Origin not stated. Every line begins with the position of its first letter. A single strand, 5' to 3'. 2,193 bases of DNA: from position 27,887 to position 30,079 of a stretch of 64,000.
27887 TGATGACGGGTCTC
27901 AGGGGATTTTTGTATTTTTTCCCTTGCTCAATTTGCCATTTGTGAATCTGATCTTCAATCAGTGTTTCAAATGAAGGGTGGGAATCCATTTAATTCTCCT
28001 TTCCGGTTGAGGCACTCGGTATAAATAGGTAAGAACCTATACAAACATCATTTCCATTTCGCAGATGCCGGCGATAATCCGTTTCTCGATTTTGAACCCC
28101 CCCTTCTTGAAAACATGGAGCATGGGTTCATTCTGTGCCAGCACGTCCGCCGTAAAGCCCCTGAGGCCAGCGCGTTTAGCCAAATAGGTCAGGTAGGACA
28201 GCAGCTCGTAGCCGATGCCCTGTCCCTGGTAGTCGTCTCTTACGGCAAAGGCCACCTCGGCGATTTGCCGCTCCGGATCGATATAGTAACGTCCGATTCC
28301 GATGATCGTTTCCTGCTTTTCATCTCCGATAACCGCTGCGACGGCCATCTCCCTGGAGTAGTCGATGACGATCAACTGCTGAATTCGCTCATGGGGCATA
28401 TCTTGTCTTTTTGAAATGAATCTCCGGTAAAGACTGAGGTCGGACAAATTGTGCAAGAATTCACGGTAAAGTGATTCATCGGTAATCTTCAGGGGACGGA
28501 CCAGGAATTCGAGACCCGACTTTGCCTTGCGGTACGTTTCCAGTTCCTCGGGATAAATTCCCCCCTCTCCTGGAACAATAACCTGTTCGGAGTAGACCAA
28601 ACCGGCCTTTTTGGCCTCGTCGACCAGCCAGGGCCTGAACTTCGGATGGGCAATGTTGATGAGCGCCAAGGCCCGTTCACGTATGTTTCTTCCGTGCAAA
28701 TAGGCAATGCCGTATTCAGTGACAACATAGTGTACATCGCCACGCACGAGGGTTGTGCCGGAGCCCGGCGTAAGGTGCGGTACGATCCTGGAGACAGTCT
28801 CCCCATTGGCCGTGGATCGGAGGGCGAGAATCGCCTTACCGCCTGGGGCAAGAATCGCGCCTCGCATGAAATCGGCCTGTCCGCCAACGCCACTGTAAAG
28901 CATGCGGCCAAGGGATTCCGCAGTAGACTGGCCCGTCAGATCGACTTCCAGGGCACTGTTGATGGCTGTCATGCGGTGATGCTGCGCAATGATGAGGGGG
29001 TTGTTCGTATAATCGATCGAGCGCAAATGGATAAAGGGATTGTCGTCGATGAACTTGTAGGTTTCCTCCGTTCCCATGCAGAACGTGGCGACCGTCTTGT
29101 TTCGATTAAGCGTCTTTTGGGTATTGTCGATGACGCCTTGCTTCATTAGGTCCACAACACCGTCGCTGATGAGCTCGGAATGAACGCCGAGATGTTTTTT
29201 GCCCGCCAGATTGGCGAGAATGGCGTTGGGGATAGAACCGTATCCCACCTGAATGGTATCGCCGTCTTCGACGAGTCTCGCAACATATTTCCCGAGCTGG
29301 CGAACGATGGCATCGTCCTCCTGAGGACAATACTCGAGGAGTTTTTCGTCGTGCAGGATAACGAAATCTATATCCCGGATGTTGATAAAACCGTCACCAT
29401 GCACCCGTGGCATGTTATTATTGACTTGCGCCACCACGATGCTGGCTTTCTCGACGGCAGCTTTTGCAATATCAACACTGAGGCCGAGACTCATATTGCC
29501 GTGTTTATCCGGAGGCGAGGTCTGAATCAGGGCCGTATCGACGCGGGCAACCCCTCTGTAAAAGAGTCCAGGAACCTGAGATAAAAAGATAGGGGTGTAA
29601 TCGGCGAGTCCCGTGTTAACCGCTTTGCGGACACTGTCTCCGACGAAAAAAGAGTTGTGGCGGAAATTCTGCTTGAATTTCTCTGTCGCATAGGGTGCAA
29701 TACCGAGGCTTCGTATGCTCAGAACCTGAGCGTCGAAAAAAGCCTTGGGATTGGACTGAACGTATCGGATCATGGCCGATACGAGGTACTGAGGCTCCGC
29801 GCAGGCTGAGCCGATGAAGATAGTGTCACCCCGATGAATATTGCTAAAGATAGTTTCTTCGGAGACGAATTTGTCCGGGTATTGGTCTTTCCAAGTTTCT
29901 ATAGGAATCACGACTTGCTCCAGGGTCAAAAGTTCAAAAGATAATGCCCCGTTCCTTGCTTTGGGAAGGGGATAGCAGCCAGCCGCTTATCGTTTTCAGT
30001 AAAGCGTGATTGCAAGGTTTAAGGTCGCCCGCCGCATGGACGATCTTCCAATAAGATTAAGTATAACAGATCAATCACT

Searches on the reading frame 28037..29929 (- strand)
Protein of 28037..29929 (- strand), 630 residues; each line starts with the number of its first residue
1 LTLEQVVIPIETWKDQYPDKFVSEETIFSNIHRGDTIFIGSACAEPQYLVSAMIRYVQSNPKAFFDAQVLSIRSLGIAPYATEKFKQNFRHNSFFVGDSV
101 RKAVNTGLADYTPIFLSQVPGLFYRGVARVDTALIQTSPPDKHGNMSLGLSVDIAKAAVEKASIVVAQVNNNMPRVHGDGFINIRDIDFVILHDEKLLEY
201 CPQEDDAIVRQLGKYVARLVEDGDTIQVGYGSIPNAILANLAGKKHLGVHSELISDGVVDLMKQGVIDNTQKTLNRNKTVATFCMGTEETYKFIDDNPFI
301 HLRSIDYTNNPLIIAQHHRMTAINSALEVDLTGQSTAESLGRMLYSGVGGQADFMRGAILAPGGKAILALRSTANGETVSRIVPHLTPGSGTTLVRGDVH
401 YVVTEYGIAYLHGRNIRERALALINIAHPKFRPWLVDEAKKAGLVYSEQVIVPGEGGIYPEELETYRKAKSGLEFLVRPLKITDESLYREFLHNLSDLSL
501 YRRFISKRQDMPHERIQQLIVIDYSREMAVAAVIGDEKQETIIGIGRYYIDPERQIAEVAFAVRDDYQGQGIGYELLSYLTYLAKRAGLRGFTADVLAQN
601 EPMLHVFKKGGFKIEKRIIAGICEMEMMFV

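Call 55: search_protein_families(library=pfam, proteins=[window:28037-29929:-], max_evalue=0.000001)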
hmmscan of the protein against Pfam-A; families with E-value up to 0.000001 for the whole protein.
window:28037-29929:- (630 aa): 6 families
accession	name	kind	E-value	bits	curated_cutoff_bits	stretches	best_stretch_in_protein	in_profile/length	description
PF13336.12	AcetylCoA_hyd_C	-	6.9e-62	208.4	23.7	1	286-439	1-154/154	Acetyl-CoA hydrolase/transferase C-terminal domain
PF02550.21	AcetylCoA_hydro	-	7.6e-48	163.6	24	1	17-198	11-194/198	Acetyl-CoA hydrolase/transferase N-terminal domain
PF00583.31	Acetyltransf_1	-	9.7e-13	48.9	20.7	1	521-612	24-116/116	Acetyltransferase (GNAT) family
PF13302.13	Acetyltransf_3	-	1.3e-09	39.3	25.4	1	476-613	3-138/138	Acetyltransferase (GNAT) domain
PF13508.13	Acetyltransf_7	-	3.1e-08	34.3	27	1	537-613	9-83/84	Acetyltransferase (GNAT) domain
PF13420.13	Acetyltransf_4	-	2.5e-07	31.3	24.3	1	537-616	55-138/155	Acetyltransferase (GNAT) domain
